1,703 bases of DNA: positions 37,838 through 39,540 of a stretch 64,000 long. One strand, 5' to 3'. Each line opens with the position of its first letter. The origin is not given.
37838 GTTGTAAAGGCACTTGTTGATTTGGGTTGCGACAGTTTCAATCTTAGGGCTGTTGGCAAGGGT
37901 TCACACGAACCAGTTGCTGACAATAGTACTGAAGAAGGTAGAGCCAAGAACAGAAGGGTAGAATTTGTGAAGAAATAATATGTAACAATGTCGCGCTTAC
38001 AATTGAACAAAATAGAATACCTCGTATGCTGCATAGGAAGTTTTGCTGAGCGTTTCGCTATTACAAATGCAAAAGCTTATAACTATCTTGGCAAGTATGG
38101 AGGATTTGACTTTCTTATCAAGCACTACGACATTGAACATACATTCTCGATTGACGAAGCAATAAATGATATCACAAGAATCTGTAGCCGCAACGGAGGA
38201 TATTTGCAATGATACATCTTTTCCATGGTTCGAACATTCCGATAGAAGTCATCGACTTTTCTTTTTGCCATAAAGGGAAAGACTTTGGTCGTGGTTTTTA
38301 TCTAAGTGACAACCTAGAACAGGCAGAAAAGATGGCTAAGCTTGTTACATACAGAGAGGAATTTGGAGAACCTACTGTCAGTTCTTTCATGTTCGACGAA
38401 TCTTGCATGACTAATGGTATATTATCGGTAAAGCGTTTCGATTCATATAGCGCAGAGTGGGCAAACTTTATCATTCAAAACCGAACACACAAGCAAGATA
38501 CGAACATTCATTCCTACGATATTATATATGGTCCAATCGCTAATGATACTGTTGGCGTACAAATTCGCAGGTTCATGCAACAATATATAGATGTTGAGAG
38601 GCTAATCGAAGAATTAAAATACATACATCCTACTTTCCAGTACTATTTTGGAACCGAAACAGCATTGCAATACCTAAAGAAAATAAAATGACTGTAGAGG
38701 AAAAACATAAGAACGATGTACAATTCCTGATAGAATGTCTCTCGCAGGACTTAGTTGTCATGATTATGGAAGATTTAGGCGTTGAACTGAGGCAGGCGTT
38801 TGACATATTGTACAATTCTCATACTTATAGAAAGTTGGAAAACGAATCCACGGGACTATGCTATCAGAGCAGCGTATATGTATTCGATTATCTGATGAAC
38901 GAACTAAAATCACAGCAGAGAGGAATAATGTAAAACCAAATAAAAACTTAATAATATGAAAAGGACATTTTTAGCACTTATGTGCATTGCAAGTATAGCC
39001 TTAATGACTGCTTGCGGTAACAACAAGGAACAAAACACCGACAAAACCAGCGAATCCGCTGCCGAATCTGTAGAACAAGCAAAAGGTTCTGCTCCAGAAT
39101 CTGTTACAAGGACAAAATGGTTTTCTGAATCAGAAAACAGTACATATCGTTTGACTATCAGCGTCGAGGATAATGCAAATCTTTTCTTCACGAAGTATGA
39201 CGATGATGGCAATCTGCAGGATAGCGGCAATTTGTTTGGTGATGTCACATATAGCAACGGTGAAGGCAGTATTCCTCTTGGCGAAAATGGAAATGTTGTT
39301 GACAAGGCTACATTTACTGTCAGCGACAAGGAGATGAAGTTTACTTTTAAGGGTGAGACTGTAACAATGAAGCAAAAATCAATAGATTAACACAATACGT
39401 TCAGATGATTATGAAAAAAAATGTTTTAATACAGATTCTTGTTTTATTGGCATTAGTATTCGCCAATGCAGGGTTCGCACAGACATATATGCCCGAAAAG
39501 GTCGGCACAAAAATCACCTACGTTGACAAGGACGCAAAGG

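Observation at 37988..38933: Overlapping DUF3791 / DUF3990 / DUF3791-like triad: candidate ART-fold toxin with two small partner proteins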

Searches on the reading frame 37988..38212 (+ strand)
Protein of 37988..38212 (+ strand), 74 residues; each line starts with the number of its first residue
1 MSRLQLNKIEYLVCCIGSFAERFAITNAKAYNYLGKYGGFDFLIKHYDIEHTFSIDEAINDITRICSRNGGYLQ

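Call 3: search_protein_families(library=pfam, proteins=[window:37988-38212:+], max_evalue=0.1)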
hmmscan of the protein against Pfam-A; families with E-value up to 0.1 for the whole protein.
window:37988-38212:+ (74 aa): 1 family
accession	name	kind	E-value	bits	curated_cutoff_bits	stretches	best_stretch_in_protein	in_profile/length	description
PF12668.12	DUF3791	-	1.8e-22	79.5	25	1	10-69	1-60/60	Protein of unknown function (DUF3791)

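Call 4: search_protein_families(library=padloc, proteins=[window:37988-38212:+], max_evalue=1)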
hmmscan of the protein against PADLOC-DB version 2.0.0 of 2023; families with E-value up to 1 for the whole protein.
window:37988-38212:+ (74 aa): 5 families
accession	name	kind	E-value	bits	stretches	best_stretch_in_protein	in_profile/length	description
PDLC04435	PDC-M13A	-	1.6e-24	83.8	1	5-72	4-71/72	-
PDLC04434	PDC-M13A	-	4e-11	40.9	1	6-69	9-74/78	-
PDLC04433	PDC-M13A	-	3.3e-07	28.7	1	1-64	1-64/74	-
PDLC04445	PDC-M13C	-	9.8e-06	23.8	1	8-64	4-60/70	-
PDLC04446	PDC-M13C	-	0.0039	15.3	1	8-68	4-64/69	-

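Call 5: search_protein_families(library=ncbifam, proteins=[window:37988-38212:+], max_evalue=1)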
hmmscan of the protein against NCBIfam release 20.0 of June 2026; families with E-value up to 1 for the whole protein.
window:37988-38212:+ (74 aa): 2 families
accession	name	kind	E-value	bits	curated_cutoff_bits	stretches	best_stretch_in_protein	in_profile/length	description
NF047997.1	SurfProtEsp73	equivalog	0.0084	14.4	1200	1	15-72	502-555/672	ECH_0525 family surface protein Esp73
NF052378.1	LM5578_1851_RR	equivalog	0.036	13.9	150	1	25-67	88-130/158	LM5578_1851 family response regulator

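Call 6: search_protein_families(library=phrogs, proteins=[window:37988-38212:+], max_evalue=1)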
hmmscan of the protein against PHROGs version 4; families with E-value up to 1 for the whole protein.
window:37988-38212:+ (74 aa): 0 families

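Call 35: search_solved_structures(query=A3, max_evalue=10, show_alignments=2)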
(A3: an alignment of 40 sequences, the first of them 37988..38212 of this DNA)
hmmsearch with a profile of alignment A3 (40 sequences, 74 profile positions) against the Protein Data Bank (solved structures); distinct sequences matched with E-value up to 10: 2.
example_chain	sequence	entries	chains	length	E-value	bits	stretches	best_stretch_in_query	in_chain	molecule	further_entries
1yb3_A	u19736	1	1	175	0.088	15.7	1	29-62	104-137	hypothetical protein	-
1mkm_A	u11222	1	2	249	0.41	13.6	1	15-37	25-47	IclR transcriptional regulator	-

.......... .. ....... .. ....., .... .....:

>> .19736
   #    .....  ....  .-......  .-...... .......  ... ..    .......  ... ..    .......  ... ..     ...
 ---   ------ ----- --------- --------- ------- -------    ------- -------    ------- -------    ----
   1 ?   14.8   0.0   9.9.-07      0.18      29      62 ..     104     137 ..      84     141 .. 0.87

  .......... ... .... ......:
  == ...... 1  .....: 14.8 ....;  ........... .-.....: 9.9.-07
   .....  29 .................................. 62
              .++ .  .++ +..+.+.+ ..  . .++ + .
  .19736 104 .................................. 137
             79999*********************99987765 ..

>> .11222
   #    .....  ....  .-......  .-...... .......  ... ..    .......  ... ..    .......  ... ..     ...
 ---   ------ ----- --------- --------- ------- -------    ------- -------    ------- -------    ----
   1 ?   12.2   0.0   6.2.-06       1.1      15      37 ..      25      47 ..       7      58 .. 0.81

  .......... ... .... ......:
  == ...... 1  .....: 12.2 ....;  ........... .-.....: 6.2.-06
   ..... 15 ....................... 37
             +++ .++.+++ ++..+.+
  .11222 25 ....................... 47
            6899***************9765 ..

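Call 54: find_homologous_proteins(query=window:37988-38212:+, max_evalue=0.001)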
Query window:37988-38212:+ (74 aa): 5 proteins with E <= 0.001 among 5 candidates.
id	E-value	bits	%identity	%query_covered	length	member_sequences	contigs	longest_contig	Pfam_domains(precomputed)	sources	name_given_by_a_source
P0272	5.1e-43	161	99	100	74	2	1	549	PF12668.13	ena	-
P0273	1.0e-32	129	77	100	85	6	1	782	PF12668.13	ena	-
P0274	1.0e-31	125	77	100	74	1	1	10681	PF12668.13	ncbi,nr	ncbi:MAG: DUF3791 domain-containing protein [Bacteroidales bacterium]|nr:DUF3791 domain-containing p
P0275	1.8e-23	99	62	100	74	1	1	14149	PF12668.13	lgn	-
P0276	3.0e-23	99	59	100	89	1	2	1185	PF12668.13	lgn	-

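Call 63: predict_structure(alignment_id=A5)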
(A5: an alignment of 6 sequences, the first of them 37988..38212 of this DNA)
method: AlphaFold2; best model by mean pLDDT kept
length: 74 residues; sequences in the alignment: 6
mean_pLDDT: 86.2   pTM: 0.76
mean pLDDT of the five models: 86.2, 85.0, 83.4, 82.9, 58.7
residues with pLDDT >= 90: 38; 70-90: 29; 50-70: 7; < 50: 0
segments of 3 or more residues with pLDDT < 50: none
pLDDT, mean of each block of 10 residues (from residue 1): 77 92 96 94 75 78 92 84
secondary structure, 60 per line:
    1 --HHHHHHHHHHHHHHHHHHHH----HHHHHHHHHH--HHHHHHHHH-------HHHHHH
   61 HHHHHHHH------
elements in order: H3-22 H27-36 H39-47 H55-68

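Call 68: fold_search(model_id=the predicted structure, library=pdb)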
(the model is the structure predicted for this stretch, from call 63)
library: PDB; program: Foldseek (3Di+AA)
matches with E <= 10: 16; with E <= 0.001: 0
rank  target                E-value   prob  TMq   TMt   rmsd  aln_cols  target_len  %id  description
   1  2go7_A                1.8e+00  0.14  0.32  0.15  11.3        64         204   14  CRYSTAL STRUCTURE OF A HYDROLASE FROM HALOACID DEHALOGENASE-LIKE FAMILY (SP_2064) FROM STREPTOCOCCUS PNEUMONIAE TIGR4  (released 2006-05-23)
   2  1yz7                  4.7e+00  0.08  0.40  0.20  10.2        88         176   12  Crystal structure of a C-terminal segment of the alpha subunit of aIF2 from Pyrococcus abyssi (released 2005-06-28)
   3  1kyo_F                6.3e+00  0.03  0.21  0.21   9.1        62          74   14  YEAST CYTOCHROME BC1 COMPLEX WITH BOUND SUBSTRATE CYTOCHROME C (released 2002-03-06)
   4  5v8i_1t               6.6e+00  0.08  0.36  0.29   9.1        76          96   10  Thermus thermophilus 70S ribosome lacking ribosomal protein uS17 (released 2018-03-28)
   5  9nyi_A                7.0e+00  0.10  0.44  0.12   9.5        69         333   14  Structure of HalA in complex with oligodeoxyadenylate (released 2025-05-07)
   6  2w2u_A                7.0e+00  0.04  0.27  0.26   9.9        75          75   17  STRUCTURAL INSIGHT INTO THE INTERACTION BETWEEN ARCHAEAL ESCRT-III AND AAA-ATPASE (released 2009-07-14)
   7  8fib                  7.5e+00  0.08  0.32  0.07   8.3        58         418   17  Crystal Structure of Erwinia tracheiphila CYP114 (released 2023-07-05)
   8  5jbh_9                7.9e+00  0.09  0.45  0.17   4.9        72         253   14  Cryo-EM structure of a full archaeal ribosomal translation initiation complex in the P-IN conformation (released 2016-12-07)
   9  8fie                  7.9e+00  0.07  0.32  0.08   8.3        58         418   17  Crystal Structure of Erwinia tracheiphila CYP114 mutant - A261D (released 2023-07-05)
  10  28tn_D                8.4e+00  0.04  0.27  0.29   7.4        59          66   14  Structure of a lambda repressor-like protein from Escherichia coli (released 2026-03-11)
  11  4nkn_F                8.9e+00  0.03  0.31  0.23  12.9        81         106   15  The Crystal Structure of the N-terminal domain of COMMD9 (released 2014-11-26)
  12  8fid                  9.4e+00  0.06  0.35  0.08   8.1        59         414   17  Crystal Structure of Erwinia tracheiphila CYP114 in complex with ent-kaurenoic acid (Crystal Form 2) (released 2023-07-05)
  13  5ts9_C                9.4e+00  0.04  0.35  0.19  10.1        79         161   11  Crystal structure of Chorismate mutase from Burkholderia phymatum (released 2016-11-23)
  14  5ts9_F                1.0e+01  0.04  0.34  0.19  10.2        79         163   11  Crystal structure of Chorismate mutase from Burkholderia phymatum (released 2016-11-23)
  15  8f8y_A                1.0e+01  0.03  0.28  0.07  10.9        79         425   11  PHF2 (PHD+JMJ) in Complex with VRK1 N-Terminal Peptide (released 2023-01-18)
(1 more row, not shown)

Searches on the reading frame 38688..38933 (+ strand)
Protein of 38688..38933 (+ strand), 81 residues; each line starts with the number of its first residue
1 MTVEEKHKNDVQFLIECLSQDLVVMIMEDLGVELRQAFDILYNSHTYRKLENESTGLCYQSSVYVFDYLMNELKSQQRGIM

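Call 3: search_protein_families(library=pfam, proteins=[window:38688-38933:+], max_evalue=0.1)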
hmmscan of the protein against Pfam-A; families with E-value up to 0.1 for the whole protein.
window:38688-38933:+ (81 aa): 2 families
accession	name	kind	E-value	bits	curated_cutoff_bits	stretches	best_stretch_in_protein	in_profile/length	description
PF17344.7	DUF5374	-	0.029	14.5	25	1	8-24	15-31/40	Family of unknown function (DUF5374)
PF25030.1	M-HEAT_ATR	-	0.033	14.1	27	1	21-77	70-124/230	Serine/threonine-protein kinase ATR, M-HEAT region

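Call 4: search_protein_families(library=padloc, proteins=[window:38688-38933:+], max_evalue=1)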
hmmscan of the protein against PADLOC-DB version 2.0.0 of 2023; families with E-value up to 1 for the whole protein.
window:38688-38933:+ (81 aa): 5 families
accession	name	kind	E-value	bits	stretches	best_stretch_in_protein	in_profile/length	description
PDLC04444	PDC-M13C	-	1.3e-16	58.7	1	12-74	5-67/76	-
PDLC04441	PDC-M13C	-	2e-10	38.8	1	11-72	10-71/74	-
PDLC04439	PDC-M13B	-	5.9e-10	37.3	1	8-75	3-70/79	-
PDLC04440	PDC-M13B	-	4.1e-08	31.3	1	11-72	5-66/81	-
PDLC04442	PDC-M13C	-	4.2e-05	22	1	23-77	16-70/75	-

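Call 5: search_protein_families(library=ncbifam, proteins=[window:38688-38933:+], max_evalue=1)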
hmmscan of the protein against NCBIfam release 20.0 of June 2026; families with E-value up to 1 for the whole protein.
window:38688-38933:+ (81 aa): 0 families

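Call 6: search_protein_families(library=phrogs, proteins=[window:38688-38933:+], max_evalue=1)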
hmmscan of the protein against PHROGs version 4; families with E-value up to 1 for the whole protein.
window:38688-38933:+ (81 aa): 2 families
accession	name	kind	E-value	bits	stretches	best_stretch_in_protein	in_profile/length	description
phrog_32393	-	unknown function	0.028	15.1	1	46-64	16-34/42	-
phrog_38610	-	unknown function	0.16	13.5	1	18-79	41-101/119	-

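Call 30: find_homologous_proteins(query=window:38688-38933:+, max_evalue=0.001)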
Query window:38688-38933:+ (81 aa): 1 proteins with E <= 0.001 among 1 candidates.
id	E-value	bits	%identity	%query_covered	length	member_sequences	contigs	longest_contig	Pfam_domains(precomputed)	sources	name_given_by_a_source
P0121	5.4e-46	171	100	100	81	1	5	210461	-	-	-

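Call 32: search_protein_families(library=pfam, alignment_id=A2, max_evalue=1)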
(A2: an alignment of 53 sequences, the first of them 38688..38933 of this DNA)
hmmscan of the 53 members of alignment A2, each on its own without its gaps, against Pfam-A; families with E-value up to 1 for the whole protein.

A. member 1, window:38688-38933:+ (81 aa): 3 families
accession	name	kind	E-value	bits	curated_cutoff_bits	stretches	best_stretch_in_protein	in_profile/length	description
PF17344.7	DUF5374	-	0.029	14.5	25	1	8-24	15-31/40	Family of unknown function (DUF5374)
PF25030.1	M-HEAT_ATR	-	0.033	14.1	27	1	21-77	70-124/230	Serine/threonine-protein kinase ATR, M-HEAT region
PF13475.11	DUF4116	-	0.13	12.3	24.9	0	5-22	21-38/49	Domain of unknown function (DUF4116)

B. families by the number of members that match (of 53 scanned): 28 families (the first 25 are shown)
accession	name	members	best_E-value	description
PF17344.7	DUF5374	5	0.029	Family of unknown function (DUF5374)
PF12668.12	DUF3791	4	0.0052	Protein of unknown function (DUF3791)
PF07587.16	PSD1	4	0.12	Protein of unknown function (DUF1553)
PF06200.19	tify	3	0.075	tify domain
PF00532.27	Peripla_BP_1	2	0.031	Periplasmic binding proteins and sugar binding domain of LacI family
PF04280.21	Tim44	2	0.056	Tim44-like domain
PF19086.5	Terpene_syn_C_2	2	0.062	Terpene synthase family 2, C-terminal metal binding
PF10148.15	SCHIP-1_C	2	0.072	Schwannomin-interacting protein 1, C-terminal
PF08938.16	HBS1_N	2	0.076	HBS1 N-terminus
PF02065.24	Melibiase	2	0.091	Melibiase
PF08265.16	YL1_C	2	0.19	YL1 nuclear protein C-terminal domain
PF02086.21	MethyltransfD12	1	0.026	D12 class N6 adenine-specific DNA methyltransferase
PF25030.1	M-HEAT_ATR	1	0.033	Serine/threonine-protein kinase ATR, M-HEAT region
PF03943.19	TAP_C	1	0.034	TAP C-terminal domain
PF11994.14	DUF3489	1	0.057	Protein of unknown function (DUF3489)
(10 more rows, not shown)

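Call 36: search_solved_structures(query=A2, max_evalue=10, show_alignments=2)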
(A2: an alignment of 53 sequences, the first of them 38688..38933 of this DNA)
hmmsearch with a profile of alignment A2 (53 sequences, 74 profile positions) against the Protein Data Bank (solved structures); distinct sequences matched with E-value up to 10: 3.
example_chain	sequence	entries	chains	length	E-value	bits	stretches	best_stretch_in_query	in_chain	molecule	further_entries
4f1i_A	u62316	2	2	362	0.013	18.5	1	16-44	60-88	5'-tyrosyl-DNA phosphodiesterase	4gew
6fah_C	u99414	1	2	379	0.68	12.9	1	20-49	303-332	Caffeyl-CoA reductase-Etf complex subunit CarC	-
9b6r_H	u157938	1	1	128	0.99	12.4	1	28-70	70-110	Fab1-5 heavy chain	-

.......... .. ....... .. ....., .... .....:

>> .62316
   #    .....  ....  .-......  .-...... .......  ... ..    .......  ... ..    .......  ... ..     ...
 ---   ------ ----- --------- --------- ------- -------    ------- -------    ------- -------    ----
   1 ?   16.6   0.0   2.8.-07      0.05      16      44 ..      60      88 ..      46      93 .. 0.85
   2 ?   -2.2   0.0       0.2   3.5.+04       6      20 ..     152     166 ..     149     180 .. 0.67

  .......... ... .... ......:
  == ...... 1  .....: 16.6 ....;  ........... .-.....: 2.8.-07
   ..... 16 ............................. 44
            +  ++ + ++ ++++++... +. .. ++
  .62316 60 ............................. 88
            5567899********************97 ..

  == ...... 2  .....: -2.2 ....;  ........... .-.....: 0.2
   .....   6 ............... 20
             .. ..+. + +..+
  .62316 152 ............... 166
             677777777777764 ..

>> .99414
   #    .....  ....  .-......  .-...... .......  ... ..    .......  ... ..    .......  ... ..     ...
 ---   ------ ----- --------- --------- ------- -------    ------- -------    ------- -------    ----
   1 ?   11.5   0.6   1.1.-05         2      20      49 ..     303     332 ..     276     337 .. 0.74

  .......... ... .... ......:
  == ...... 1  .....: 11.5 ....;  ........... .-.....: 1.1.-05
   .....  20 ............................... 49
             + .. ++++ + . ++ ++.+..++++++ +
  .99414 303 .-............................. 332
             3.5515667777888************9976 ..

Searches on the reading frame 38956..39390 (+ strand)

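Call 3: search_protein_families(library=pfam, proteins=[window:38956-39390:+], max_evalue=0.1)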
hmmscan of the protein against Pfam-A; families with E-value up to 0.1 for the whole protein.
window:38956-39390:+ (144 aa): 1 family
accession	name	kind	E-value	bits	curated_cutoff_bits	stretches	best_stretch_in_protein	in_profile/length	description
PF06783.16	UPF0239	-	0.059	14.1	25.4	1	7-54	32-81/88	Uncharacterised protein family (UPF0239)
